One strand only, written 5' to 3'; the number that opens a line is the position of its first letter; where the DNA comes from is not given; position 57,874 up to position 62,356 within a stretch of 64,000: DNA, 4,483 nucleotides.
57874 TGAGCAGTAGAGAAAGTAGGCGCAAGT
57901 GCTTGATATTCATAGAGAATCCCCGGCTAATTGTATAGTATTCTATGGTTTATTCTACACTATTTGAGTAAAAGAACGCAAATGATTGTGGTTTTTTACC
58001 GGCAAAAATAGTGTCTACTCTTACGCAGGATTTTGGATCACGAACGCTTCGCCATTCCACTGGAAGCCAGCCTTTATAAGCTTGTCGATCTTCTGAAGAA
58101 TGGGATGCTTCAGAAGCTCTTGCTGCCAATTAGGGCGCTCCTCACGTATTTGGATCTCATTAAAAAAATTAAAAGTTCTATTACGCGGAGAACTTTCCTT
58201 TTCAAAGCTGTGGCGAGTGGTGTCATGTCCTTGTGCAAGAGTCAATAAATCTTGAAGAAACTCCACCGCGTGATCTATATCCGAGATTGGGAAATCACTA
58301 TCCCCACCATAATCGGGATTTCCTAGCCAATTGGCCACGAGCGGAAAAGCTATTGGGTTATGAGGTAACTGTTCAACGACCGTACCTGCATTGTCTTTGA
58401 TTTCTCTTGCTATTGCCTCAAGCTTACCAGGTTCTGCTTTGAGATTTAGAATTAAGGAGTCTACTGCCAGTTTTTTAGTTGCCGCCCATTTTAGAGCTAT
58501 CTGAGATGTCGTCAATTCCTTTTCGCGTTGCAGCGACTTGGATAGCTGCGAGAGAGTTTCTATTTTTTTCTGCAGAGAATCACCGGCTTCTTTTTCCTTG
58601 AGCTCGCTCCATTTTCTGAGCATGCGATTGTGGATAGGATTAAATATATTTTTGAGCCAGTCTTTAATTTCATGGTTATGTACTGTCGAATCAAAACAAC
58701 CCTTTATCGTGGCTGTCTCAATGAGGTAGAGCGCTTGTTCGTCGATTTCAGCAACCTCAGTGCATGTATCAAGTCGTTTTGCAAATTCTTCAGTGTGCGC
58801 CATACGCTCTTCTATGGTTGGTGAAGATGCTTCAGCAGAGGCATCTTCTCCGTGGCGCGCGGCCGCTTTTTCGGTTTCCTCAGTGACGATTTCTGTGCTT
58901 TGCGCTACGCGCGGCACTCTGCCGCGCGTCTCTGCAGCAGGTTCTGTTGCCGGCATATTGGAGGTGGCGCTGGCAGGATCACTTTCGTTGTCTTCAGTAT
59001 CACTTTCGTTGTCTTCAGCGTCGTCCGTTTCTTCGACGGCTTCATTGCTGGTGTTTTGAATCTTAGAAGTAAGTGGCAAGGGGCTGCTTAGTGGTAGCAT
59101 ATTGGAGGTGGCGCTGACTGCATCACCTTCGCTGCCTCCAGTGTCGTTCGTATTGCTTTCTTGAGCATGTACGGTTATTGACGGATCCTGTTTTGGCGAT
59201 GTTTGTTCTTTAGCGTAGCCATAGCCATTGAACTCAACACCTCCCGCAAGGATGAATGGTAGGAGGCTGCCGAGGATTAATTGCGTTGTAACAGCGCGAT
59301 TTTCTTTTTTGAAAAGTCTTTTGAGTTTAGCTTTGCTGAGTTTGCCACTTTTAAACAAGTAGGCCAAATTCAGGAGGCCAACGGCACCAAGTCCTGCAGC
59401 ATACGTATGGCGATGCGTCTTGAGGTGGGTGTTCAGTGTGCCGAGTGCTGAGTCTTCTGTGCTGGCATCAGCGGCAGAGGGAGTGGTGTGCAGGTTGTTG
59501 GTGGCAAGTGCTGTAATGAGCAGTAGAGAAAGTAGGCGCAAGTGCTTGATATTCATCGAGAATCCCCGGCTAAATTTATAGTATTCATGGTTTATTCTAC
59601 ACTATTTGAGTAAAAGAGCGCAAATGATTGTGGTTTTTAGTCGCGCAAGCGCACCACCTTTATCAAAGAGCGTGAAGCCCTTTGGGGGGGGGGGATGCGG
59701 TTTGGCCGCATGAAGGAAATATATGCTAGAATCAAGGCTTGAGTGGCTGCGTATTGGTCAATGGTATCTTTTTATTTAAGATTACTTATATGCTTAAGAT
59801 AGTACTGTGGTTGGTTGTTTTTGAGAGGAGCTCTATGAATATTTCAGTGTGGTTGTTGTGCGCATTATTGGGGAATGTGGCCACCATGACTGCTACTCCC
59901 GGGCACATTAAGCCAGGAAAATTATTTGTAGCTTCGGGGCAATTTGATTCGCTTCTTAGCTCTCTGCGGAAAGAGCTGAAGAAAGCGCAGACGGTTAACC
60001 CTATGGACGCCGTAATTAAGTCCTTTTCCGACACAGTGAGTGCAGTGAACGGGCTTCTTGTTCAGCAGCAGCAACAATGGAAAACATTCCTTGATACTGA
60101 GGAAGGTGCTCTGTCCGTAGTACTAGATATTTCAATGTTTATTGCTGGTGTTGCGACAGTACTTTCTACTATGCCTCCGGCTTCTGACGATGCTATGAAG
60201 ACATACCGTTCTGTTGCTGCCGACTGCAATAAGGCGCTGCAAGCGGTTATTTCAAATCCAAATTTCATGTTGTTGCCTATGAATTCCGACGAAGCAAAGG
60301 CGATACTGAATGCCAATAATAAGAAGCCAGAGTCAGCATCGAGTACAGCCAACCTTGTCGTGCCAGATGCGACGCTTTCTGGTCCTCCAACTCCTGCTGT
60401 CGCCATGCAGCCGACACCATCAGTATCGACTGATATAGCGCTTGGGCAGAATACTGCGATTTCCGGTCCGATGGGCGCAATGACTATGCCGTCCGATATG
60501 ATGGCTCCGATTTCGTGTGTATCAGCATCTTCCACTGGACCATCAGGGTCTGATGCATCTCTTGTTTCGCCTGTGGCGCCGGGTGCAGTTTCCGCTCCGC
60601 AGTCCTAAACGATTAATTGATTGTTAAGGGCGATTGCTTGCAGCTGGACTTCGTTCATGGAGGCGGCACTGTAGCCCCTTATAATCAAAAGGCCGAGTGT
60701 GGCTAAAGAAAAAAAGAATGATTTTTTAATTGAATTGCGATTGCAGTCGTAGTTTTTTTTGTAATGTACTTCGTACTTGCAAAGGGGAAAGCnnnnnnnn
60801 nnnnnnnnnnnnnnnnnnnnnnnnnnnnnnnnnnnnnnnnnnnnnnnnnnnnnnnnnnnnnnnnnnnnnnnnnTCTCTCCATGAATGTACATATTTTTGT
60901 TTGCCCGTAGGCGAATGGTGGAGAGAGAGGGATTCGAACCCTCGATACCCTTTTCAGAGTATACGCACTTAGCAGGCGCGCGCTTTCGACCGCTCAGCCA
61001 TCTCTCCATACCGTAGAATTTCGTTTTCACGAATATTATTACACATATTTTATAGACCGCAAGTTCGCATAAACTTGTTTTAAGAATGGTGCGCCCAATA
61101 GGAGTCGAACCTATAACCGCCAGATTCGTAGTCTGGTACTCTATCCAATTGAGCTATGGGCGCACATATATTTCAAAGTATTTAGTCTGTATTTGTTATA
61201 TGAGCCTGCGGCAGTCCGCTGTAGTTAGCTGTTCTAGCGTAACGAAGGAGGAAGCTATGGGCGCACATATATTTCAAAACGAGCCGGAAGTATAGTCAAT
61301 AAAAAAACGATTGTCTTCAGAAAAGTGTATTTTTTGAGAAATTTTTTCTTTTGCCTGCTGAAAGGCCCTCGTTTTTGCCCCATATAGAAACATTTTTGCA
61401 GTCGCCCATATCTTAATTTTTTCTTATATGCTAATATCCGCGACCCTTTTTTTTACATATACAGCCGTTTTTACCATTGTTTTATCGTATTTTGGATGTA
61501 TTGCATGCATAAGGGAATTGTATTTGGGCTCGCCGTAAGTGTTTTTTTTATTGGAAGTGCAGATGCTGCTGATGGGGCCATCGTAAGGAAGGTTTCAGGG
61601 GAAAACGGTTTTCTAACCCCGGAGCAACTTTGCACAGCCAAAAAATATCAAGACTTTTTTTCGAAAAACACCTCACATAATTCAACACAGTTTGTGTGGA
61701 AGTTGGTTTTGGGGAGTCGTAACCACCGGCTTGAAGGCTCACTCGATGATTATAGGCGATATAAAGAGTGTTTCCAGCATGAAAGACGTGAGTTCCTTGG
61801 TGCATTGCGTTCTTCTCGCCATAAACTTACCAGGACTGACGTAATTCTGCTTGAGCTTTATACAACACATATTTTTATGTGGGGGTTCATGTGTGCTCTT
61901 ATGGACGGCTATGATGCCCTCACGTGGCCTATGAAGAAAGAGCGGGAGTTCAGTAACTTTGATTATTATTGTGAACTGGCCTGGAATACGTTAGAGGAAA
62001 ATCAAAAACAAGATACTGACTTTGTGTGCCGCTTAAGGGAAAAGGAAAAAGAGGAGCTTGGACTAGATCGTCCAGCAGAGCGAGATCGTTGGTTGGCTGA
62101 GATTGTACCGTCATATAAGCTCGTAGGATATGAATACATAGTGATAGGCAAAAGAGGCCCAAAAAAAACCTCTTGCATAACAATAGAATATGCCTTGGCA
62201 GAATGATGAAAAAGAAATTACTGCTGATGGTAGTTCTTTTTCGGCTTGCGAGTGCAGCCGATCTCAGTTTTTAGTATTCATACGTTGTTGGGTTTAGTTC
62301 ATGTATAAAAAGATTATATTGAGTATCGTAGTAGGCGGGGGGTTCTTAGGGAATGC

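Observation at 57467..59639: ~530-bp near-identical block (promoter plus the first 139 codons) shared by two adjacent family members with unrelated 3' halves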

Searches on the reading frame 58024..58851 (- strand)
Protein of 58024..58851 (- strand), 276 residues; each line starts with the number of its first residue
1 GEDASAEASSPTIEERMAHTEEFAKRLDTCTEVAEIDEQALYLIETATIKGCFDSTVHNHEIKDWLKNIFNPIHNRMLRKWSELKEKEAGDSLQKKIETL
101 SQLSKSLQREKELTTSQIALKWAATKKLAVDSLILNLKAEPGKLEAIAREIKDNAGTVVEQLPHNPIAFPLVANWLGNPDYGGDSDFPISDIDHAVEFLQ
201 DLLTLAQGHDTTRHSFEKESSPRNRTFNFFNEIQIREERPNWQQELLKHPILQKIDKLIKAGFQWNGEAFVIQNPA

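Call 98: predict_structure(alignment_id=A10)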
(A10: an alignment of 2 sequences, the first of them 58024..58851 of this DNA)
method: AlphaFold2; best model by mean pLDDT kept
length: 276 residues; sequences in the alignment: 2
mean_pLDDT: 45.0   pTM: 0.39
mean pLDDT of the five models: 45.0, 42.4, 41.9, 40.4, 40.1
residues with pLDDT >= 90: 0; 70-90: 2; 50-70: 108; < 50: 166
segments of 3 or more residues with pLDDT < 50: 1-10, 47-66, 70-72, 140-247, 262-276
pLDDT, mean of each block of 10 residues (from residue 1): 42 59 68 64 49 42 48 56 59 63 61 54 53 55 38 29 29 35 30 38 32 28 24 26 44 50 43 39
secondary structure, 60 per line:
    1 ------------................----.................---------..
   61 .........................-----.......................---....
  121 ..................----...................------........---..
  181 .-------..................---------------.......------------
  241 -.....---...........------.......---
elements in order: H13-28 H33-49 H59-85 H91-113 H117-138 H143-161 H168-175 H189-206 H222-228 H242-246 H250-260 H267-273

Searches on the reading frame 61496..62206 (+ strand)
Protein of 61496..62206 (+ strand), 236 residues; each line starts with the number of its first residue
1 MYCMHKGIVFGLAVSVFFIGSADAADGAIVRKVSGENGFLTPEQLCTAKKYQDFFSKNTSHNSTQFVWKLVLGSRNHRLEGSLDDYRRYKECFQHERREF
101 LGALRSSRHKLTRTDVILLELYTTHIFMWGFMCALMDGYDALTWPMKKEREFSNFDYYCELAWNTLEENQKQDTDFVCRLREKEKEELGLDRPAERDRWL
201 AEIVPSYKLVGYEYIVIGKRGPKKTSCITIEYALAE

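Call 7: search_protein_families(library=pfam, proteins=[window:61496-62206:+], max_evalue=0.1)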
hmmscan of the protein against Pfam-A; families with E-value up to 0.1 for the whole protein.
window:61496-62206:+ (236 aa): 0 families

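Call 63: search_protein_families(library=ncbifam, proteins=[window:61496-62206:+], max_evalue=0.1)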
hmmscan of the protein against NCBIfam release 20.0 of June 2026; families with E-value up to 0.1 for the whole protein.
window:61496-62206:+ (236 aa): 1 family
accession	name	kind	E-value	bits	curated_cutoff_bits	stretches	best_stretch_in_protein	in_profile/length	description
NF045570.1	HemSynCtaAAlphapr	equivalog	0.0052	15.8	550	1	92-171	208-287/380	heme A synthase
